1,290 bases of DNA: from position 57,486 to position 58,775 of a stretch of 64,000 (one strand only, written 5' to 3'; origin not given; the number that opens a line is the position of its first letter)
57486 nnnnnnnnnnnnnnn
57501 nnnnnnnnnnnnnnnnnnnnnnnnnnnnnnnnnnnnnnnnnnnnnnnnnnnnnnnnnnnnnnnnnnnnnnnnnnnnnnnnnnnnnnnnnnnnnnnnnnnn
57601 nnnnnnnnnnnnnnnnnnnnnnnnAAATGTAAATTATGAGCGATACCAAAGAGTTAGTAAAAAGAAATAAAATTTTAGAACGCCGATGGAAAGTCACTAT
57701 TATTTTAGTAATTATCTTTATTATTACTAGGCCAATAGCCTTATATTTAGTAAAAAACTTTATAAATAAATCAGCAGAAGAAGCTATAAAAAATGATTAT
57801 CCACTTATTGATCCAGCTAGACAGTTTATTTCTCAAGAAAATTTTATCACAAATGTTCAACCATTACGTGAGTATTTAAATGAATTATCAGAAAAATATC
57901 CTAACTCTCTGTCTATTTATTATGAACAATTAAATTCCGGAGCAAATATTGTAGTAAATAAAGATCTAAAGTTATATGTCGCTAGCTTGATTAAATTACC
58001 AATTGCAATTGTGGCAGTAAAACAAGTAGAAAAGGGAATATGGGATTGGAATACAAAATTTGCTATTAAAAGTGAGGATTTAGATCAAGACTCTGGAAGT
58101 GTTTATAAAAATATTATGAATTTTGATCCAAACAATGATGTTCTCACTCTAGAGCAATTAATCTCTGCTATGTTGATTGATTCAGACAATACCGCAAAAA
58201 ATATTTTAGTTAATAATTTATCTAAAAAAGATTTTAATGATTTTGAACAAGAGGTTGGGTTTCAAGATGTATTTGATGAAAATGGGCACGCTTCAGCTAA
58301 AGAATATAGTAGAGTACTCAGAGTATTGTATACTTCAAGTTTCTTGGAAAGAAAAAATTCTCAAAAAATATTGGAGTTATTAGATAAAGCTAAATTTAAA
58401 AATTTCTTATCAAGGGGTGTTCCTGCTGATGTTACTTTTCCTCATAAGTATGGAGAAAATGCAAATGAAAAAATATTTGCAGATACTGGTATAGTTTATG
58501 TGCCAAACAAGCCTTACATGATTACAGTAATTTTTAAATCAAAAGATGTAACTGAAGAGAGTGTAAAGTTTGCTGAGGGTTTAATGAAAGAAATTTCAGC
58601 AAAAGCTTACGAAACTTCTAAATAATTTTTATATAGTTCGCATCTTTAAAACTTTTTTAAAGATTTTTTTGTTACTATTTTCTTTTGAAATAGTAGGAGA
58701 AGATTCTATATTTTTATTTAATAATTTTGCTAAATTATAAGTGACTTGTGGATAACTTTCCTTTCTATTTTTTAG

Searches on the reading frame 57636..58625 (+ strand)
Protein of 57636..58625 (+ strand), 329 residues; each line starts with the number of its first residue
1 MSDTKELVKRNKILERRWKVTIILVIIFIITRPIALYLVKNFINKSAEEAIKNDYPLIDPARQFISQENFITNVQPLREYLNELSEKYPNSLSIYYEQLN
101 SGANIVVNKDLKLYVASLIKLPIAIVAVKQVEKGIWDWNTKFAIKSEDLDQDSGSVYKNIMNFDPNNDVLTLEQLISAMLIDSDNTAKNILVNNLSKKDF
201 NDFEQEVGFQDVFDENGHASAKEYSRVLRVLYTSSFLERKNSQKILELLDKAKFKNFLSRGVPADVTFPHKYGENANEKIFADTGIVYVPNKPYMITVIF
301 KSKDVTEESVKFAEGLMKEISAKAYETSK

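Call 62: search_protein_families(library=pfam, proteins=[window:57636-58625:+], max_evalue=0.00001)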
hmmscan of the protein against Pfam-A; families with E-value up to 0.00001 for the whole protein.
window:57636-58625:+ (329 aa): 1 family
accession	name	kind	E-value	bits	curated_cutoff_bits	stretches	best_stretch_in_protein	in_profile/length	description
PF13354.11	Beta-lactamase2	-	6.5e-40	137.2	22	1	93-299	1-213/214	Beta-lactamase enzyme family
